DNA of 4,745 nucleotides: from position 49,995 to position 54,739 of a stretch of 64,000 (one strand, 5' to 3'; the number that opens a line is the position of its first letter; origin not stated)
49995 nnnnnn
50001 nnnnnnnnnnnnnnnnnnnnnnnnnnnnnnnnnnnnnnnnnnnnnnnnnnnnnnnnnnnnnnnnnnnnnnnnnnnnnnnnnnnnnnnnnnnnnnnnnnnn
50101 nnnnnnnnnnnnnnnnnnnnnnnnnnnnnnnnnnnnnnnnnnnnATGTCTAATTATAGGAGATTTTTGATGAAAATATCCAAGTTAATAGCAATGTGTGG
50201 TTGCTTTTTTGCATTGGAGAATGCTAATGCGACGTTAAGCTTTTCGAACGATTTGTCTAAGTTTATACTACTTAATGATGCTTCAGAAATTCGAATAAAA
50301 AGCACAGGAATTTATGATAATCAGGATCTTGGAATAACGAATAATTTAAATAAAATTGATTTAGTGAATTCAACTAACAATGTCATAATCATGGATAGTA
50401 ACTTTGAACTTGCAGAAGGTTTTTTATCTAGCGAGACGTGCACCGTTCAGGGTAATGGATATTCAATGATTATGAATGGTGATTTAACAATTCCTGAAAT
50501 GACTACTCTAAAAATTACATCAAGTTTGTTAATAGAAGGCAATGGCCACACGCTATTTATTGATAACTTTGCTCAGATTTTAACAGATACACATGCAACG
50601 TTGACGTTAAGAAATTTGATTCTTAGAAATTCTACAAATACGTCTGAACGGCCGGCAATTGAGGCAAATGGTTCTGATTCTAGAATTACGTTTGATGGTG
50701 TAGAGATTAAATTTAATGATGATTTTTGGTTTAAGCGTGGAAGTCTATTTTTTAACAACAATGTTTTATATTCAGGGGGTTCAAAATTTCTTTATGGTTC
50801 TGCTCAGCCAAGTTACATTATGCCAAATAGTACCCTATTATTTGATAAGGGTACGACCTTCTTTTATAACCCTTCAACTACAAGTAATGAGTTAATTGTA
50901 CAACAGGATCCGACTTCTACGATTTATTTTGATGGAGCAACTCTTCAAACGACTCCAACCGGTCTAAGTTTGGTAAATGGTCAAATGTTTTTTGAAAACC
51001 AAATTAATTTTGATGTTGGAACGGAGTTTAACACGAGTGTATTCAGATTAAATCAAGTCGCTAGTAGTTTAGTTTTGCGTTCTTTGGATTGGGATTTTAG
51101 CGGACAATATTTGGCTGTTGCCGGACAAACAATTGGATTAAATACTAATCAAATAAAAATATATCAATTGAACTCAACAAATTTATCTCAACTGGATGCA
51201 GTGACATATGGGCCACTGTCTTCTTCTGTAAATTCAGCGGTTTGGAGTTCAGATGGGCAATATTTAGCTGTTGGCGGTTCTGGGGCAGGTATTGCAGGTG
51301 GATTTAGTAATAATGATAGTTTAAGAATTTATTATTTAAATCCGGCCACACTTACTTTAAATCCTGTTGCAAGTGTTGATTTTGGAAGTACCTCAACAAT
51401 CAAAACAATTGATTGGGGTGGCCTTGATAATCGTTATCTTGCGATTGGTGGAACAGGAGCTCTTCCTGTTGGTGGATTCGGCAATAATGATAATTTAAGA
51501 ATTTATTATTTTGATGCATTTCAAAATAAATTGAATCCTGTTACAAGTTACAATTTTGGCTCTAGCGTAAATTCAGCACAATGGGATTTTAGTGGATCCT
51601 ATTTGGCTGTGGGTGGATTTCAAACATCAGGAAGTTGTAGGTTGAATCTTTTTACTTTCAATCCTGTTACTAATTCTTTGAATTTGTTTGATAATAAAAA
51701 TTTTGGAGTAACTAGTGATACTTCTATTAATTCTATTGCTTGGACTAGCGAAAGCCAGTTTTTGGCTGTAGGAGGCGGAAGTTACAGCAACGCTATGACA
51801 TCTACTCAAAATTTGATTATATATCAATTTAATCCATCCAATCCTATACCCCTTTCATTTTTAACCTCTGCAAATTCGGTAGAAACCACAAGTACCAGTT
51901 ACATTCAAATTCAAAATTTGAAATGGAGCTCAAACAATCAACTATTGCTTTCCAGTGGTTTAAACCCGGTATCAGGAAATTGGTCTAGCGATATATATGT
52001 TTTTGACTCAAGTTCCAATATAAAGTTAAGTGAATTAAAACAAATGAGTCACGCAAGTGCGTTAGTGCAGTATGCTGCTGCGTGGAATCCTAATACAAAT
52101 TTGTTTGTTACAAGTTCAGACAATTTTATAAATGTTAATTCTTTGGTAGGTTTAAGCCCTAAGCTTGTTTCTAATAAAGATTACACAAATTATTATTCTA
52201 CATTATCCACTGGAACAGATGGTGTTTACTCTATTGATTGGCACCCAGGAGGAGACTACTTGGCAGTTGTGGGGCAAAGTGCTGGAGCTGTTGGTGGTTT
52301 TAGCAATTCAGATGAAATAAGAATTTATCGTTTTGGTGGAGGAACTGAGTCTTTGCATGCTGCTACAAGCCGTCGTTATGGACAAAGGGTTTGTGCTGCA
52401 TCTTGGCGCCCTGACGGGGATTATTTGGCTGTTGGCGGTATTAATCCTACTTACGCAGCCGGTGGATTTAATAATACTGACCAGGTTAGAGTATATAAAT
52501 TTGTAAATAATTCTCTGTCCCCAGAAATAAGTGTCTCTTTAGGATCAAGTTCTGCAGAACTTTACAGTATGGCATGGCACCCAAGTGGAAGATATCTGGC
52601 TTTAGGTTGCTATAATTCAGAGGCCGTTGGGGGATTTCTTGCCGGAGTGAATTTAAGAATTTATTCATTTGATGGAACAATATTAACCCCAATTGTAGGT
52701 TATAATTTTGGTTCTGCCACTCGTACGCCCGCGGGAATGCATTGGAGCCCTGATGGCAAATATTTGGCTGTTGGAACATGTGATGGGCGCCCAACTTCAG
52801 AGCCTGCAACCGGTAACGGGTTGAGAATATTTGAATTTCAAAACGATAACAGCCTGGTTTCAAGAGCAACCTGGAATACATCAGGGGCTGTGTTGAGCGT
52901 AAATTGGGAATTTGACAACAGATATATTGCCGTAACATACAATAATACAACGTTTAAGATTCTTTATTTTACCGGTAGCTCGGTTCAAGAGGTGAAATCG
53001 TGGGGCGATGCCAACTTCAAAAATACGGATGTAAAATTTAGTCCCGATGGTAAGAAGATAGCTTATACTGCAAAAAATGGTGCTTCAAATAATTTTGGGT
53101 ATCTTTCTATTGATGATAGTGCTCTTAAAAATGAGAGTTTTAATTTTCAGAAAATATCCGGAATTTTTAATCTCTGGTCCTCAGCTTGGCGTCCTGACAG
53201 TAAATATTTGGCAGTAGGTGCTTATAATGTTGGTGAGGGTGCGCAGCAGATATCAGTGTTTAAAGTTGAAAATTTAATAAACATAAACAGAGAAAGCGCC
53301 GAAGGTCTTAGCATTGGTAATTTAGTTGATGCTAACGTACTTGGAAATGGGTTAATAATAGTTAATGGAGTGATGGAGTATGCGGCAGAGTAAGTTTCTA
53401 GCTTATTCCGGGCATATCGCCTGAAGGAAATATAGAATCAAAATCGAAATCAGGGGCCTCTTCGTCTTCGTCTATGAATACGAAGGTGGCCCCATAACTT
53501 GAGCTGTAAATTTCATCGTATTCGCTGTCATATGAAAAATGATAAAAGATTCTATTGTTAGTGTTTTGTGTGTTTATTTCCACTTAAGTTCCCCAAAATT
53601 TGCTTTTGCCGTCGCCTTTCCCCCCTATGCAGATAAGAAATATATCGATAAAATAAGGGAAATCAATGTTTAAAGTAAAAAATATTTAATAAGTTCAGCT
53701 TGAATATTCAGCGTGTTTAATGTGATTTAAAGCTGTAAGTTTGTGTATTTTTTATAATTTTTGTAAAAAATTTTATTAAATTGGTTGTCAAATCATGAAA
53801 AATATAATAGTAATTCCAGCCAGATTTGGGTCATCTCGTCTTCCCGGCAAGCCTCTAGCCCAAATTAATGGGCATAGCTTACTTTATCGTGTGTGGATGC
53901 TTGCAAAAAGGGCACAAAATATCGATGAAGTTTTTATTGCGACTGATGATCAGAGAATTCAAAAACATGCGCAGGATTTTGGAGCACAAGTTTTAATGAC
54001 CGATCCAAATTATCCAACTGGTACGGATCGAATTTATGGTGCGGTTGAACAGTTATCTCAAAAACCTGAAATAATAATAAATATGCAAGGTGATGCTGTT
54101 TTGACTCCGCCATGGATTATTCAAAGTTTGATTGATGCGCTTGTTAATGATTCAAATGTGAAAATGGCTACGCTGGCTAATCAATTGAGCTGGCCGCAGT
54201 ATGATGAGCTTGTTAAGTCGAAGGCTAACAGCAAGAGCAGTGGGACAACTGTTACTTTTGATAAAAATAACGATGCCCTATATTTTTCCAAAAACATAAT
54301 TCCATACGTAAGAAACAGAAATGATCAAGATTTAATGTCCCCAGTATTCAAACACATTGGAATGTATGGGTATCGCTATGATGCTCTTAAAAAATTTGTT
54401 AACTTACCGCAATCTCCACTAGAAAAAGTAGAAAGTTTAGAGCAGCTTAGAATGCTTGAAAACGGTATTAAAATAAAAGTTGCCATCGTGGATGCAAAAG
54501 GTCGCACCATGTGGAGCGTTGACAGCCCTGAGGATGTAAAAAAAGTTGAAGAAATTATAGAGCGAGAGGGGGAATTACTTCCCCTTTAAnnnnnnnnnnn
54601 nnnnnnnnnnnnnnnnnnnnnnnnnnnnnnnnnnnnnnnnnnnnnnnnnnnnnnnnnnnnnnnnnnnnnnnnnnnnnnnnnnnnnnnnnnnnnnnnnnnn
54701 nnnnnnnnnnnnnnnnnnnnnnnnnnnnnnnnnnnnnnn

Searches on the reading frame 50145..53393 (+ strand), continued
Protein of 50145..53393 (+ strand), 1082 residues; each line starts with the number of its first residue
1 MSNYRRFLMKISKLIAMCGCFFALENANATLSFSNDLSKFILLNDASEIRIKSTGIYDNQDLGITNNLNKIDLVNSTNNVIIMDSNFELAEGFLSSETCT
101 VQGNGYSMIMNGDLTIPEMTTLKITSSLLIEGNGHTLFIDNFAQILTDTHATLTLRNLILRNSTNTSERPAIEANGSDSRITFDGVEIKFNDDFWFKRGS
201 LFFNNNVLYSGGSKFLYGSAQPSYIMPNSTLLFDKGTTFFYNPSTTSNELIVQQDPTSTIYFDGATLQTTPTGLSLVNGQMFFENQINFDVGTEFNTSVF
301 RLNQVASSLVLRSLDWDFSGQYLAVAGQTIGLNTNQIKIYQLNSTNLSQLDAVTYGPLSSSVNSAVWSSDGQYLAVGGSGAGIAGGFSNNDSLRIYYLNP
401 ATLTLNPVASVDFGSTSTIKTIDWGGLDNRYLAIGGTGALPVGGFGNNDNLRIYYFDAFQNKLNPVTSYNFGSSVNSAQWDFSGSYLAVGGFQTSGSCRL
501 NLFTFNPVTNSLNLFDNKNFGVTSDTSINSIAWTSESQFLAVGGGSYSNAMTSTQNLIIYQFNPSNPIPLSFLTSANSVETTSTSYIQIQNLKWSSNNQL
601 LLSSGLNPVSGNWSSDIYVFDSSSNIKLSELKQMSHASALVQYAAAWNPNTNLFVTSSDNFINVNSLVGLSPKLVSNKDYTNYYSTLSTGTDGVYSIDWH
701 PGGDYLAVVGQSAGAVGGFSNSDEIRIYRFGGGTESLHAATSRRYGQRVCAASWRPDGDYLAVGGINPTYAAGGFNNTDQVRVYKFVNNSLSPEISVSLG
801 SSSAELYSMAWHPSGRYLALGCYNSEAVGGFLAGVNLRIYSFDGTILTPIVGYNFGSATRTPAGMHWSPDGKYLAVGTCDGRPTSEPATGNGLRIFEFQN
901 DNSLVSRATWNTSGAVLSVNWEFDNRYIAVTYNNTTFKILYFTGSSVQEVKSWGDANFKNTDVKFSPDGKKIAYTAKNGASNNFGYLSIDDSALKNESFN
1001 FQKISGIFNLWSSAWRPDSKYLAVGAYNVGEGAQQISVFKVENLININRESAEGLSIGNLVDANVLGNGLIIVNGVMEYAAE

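Call 69: fold_search(model_id=the predicted structure, library=pdb)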
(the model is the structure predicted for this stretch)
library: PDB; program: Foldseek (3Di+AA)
matches with E <= 10: 1758; with E <= 0.001: 1444
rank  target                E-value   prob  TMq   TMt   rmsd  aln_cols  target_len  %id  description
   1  9n6z_LQ               9.2e-20  1.00  0.24  0.31  17.9       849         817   11  SSU processome maturation and disassembly, State D (released 2025-11-05)
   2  9n73_LO               1.4e-19  1.00  0.25  0.32  17.1       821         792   10  SSU processome maturation and disassembly, State G (released 2025-10-29)
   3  1nr0                  8.5e-19  1.00  0.24  0.40  17.2       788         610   12  Two Seven-Bladed Beta-Propeller Domains Revealed By The Structure Of A C. elegans Homologue Of Yeast Actin Interacting P (released 2003-07-01)
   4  7mq8_LQ               8.9e-19  1.00  0.24  0.31  19.7       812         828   13  Cryo-EM structure of the human SSU processome, state pre-A1 (released 2021-09-22)
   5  6rxt_UA               1.6e-18  1.00  0.24  0.30  18.9       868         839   10  Cryo-EM structure of the 90S pre-ribosome (Kre33-Noc4) from Chaetomium thermophilum, state A (released 2019-08-14)
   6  9e2g_2B               1.9e-18  1.00  0.23  0.39  19.3       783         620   11  Cryo-EM structure of 48 nm repeat of microtubule doublet from T. brucei flagellum (released 2025-03-12)
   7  6lqr_B1               3.2e-18  1.00  0.27  0.33  12.0       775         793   11  Cryo-EM structure of 90S small subunit preribosomes in transition states (State C) (released 2020-09-16)
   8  7mqa_LQ               3.6e-18  1.00  0.24  0.31  19.6       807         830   14  Cryo-EM structure of the human SSU processome, state post-A1 (released 2021-09-22)
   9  9e78_0L               3.7e-18  1.00  0.24  0.39  18.7       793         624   12  48-nm repeat of the Leishmania tarentolae doublet microtubule (released 2025-03-12)
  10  5i2t                  5.1e-18  1.00  0.27  0.41  11.4       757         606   12  Domain characterization of the WD protein Pwp2 and their relevance in ribosome biogenesis (released 2017-06-21)
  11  9g33_UL               5.3e-18  1.00  0.24  0.30  17.5       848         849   12  Stalled 90S - Utp23-Krr1-deltaC3 (released 2025-06-18)
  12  6u42_5L               2.2e-17  1.00  0.23  0.39  17.9       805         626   10  Natively decorated ciliary doublet microtubule (released 2019-11-13)
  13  5oql_A                3.1e-17  1.00  0.24  0.30  17.4       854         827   10  Cryo-EM structure of the 90S pre-ribosome from Chaetomium thermophilum (released 2017-10-11)
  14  5wlc_LO               4.1e-17  1.00  0.25  0.31  17.5       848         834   11  The complete structure of the small subunit processome (released 2017-09-27)
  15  9qfq_P                4.5e-17  1.00  0.23  0.39  18.4       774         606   15  Cryo-EM structure of the cofilactin barbed end bound by AIP1 (released 2025-10-08)
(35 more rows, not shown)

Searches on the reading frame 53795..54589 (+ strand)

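Call 56: search_protein_families(library=pfam, proteins=[window:53795-54589:+], max_evalue=0.00001)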
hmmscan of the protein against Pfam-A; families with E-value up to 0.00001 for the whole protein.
window:53795-54589:+ (264 aa): 2 families
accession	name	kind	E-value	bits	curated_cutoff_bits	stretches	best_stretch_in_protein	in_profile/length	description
PF02348.25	CTP_transf_3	-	3.7e-50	171.2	22.6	1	4-227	1-217/217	Cytidylyltransferase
PF12804.13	NTP_transf_3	-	8.8e-09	36.2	27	1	10-125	11-121/160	MobA-like NTP transferase domain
